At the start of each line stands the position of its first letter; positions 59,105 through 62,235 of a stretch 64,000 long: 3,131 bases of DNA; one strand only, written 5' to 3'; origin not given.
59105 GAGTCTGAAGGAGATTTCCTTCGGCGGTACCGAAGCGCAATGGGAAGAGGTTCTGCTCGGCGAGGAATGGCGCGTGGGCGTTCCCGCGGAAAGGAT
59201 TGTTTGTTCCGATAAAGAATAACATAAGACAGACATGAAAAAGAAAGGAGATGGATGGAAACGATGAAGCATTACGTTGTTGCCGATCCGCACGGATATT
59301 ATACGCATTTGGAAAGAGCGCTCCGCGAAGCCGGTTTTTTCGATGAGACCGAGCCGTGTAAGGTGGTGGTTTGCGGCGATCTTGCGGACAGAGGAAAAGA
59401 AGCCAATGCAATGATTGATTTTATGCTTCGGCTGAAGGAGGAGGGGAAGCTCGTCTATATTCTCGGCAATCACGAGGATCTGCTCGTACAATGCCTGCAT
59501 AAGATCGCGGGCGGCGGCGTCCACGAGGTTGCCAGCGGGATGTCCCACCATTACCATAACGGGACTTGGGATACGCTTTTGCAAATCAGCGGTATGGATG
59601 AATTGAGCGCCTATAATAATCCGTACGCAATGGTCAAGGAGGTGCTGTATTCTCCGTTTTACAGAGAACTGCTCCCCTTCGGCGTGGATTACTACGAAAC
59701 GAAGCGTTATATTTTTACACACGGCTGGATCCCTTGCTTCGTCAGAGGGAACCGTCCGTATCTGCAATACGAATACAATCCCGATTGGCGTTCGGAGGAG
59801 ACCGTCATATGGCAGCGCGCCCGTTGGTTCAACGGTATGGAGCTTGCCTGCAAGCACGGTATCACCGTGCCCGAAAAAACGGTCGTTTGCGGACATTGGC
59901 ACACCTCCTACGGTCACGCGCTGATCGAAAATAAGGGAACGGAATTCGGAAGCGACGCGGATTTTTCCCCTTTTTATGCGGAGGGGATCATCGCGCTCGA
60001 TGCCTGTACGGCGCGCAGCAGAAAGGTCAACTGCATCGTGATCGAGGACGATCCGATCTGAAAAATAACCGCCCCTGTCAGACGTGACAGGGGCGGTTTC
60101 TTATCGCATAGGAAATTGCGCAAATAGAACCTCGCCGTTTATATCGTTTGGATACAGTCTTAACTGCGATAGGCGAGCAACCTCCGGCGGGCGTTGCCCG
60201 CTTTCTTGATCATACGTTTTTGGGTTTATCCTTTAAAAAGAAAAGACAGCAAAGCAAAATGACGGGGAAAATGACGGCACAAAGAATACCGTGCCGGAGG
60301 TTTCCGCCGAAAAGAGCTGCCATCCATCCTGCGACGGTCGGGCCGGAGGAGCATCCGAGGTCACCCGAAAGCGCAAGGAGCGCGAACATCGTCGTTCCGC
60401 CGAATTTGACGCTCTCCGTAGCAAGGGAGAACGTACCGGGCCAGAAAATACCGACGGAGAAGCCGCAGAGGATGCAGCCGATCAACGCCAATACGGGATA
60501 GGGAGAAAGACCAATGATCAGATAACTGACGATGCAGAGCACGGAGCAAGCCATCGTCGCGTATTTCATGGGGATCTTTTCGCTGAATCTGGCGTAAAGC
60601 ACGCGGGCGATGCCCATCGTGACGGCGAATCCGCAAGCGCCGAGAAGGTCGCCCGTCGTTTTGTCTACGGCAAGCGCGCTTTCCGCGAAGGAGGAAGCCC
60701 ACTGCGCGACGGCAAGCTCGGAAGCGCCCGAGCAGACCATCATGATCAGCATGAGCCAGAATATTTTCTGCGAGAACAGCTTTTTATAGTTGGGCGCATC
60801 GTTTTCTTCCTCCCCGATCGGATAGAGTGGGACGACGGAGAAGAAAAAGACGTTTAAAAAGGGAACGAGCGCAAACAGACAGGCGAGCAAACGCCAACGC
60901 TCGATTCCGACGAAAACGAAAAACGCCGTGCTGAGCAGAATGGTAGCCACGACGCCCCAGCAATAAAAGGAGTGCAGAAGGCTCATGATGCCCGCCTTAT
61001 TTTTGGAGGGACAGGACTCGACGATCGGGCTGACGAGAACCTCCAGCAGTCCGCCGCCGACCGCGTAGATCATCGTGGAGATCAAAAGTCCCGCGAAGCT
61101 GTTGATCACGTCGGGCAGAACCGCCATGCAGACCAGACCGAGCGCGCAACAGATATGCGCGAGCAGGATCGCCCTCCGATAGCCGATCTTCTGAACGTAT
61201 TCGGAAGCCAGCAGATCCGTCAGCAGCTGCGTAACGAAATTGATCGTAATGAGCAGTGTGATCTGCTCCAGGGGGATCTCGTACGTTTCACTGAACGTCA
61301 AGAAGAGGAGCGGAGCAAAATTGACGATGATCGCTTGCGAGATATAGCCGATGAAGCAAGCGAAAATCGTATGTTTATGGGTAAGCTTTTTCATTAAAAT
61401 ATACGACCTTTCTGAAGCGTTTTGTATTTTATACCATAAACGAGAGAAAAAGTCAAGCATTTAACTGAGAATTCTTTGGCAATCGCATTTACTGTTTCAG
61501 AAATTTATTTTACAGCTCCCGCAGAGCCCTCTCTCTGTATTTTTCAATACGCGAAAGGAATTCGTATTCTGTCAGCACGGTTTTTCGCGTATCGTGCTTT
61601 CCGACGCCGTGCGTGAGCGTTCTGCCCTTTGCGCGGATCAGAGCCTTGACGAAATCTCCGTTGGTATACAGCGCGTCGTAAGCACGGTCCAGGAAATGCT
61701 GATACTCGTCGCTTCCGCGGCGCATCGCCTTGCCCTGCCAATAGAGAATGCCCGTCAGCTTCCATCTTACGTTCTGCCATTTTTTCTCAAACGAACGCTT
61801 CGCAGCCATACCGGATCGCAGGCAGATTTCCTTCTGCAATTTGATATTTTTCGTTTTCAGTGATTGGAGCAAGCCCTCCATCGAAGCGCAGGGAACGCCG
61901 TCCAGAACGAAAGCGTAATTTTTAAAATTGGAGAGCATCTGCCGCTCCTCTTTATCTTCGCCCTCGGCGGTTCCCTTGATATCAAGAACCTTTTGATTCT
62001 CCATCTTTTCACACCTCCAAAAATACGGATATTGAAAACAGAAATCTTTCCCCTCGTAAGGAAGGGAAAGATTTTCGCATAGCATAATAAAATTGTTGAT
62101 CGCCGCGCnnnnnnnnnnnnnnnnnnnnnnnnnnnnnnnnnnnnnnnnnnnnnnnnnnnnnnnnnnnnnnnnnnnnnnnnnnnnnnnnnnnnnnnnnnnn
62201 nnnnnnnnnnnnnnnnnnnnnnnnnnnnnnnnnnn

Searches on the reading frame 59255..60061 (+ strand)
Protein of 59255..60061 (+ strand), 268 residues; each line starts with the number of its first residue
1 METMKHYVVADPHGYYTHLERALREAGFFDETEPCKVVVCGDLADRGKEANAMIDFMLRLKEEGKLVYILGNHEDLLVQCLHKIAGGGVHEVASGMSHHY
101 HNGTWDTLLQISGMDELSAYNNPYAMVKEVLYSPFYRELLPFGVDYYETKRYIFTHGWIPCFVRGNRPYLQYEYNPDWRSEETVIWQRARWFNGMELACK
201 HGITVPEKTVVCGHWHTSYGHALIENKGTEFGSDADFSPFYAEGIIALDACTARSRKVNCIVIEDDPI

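Call 14: find_encoding_contigs(protein=window:59255-60061:+, flank=3000, max_places=10)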
Protein window:59255-60061:+ (268 aa): 4 contigs read that carry it; 2 places shown.
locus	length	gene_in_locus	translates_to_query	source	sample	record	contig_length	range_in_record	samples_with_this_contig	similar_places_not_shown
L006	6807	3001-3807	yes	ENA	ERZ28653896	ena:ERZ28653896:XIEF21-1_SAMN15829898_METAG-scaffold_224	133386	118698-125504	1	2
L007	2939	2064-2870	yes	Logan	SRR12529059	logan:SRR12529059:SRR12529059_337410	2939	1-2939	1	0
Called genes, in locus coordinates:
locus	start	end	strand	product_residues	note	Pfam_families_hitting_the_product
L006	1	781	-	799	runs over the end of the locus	-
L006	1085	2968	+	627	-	-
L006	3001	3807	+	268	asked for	PF00149:Metallophos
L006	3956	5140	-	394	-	PF00083:Sugar_tr (weak), PF07690:MFS_1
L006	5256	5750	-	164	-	PF08010:Phage_30_3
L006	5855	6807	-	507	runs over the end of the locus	-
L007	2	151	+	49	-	?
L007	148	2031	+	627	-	-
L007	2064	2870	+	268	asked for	PF00149:Metallophos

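Call 44: find_homologous_proteins(query=window:59255-60061:+, max_evalue=1e-60)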
Query window:59255-60061:+ (268 aa): 1774 proteins with E <= 1e-60 among 3558 candidates; the best 120 are listed.
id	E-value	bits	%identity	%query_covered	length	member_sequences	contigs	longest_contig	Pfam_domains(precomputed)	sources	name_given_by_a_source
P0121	1.9e-186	636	98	100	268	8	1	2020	PF00149.34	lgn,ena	-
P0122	3.8e-157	540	83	99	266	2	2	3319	PF00149.34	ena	-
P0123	4.3e-155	533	81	99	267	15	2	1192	PF00149.34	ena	-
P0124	4.8e-154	530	81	99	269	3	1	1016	PF00149.34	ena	-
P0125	7.3e-151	520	80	99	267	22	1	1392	PF00149.34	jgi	jgi:serine/threonine protein phosphatase 1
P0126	1.9e-146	505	78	98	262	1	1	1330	PF00149.34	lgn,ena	-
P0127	1.9e-142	492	77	98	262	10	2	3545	PF00149.34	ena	-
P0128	1.9e-141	489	77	98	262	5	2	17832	PF00149.34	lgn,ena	-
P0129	1.6e-129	450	71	99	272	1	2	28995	PF00149.34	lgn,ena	-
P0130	9.3e-128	444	68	98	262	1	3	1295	PF00149.34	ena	-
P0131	3.3e-125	435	67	98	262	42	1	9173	PF00149.34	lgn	-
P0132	1.7e-124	433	66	98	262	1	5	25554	PF00149.34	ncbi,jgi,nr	ncbi:MAG: hypothetical protein E7620_02800 [Ruminococcaceae bacterium]|nr:hypothetical protein [Osci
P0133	1.8e-123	430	66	98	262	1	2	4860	PF00149.34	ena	-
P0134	3.1e-123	429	67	98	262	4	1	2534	PF00149.34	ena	-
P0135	1.6e-122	426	66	98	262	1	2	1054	PF00149.34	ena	-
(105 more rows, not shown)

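Call 45: find_encoding_contigs(protein=P0121, flank=3000, max_places=6)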
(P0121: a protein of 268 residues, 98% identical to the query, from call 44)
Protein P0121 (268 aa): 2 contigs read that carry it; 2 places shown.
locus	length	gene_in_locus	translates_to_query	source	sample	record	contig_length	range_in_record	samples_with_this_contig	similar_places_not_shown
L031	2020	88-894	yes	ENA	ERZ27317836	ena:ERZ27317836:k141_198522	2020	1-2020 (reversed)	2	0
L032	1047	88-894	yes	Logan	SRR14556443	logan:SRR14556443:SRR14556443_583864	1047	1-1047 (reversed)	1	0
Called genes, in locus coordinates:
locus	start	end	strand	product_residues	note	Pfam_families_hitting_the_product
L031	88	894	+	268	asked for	PF00149:Metallophos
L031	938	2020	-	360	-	?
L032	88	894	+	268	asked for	PF00149:Metallophos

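Call 46: find_encoding_contigs(protein=P0122, flank=3000, max_places=4)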
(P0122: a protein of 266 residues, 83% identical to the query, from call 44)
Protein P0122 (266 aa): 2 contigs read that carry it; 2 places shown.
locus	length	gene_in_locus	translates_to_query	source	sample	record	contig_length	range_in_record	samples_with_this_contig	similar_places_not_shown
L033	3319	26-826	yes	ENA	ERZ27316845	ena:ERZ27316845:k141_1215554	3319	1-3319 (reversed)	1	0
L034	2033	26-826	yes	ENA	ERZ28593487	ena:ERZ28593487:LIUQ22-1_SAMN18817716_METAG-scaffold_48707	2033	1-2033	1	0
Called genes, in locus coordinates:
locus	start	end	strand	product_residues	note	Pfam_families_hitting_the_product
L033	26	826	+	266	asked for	PF00149:Metallophos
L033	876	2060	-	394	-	PF00083:Sugar_tr (weak), PF07690:MFS_1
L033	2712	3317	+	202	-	?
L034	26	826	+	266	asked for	PF00149:Metallophos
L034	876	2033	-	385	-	?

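Call 57: search_protein_families(library=pfam, proteins=[window:59255-60061:+], max_evalue=0.001)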
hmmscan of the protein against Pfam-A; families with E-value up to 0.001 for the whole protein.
window:59255-60061:+ (268 aa): 2 families
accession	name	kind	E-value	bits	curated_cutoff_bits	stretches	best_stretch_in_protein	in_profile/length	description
PF00149.33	Metallophos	-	2.7e-12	47.9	21.5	1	5-217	2-190/191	Calcineurin-like phosphoesterase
PF12850.12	Metallophos_2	-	0.00048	20.6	27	0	4-89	1-60/154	Calcineurin-like phosphoesterase superfamily domain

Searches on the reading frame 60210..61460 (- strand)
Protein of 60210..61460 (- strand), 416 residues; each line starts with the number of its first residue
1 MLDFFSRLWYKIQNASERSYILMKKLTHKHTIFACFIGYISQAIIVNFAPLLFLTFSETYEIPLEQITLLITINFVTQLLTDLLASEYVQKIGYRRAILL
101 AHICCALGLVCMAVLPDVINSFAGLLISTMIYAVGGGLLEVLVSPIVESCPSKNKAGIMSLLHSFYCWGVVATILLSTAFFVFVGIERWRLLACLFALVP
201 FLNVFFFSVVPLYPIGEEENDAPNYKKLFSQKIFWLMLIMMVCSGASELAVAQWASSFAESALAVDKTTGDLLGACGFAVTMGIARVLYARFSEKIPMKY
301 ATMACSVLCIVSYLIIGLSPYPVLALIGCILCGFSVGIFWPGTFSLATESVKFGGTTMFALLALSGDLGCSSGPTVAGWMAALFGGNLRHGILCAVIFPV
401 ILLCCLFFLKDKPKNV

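Call 57: search_protein_families(library=pfam, proteins=[window:60210-61460:-], max_evalue=0.001)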
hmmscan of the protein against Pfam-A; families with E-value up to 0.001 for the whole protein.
window:60210-61460:- (416 aa): 2 families
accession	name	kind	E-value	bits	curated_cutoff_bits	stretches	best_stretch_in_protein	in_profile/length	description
PF07690.21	MFS_1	-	1e-34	120.5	33.4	2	33-369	3-342/347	Major Facilitator Superfamily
PF00083.30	Sugar_tr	-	7.4e-06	25.5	22.3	1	65-211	46-192/452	Sugar (and other) transporter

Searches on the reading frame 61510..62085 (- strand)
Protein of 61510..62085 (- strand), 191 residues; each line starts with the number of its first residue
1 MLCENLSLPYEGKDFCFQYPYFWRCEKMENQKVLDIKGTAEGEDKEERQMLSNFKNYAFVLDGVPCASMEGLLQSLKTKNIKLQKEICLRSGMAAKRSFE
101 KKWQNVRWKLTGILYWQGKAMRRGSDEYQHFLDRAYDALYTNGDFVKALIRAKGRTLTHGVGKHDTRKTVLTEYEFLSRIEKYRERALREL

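Call 57: search_protein_families(library=pfam, proteins=[window:61510-62085:-], max_evalue=0.001)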
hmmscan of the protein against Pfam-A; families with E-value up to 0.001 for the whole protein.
window:61510-62085:- (191 aa): 1 family
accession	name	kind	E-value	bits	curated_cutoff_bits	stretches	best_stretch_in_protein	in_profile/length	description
PF08010.17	Phage_30_3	-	3.1e-43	147.4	36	1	50-185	6-138/138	Bacteriophage protein GP30.3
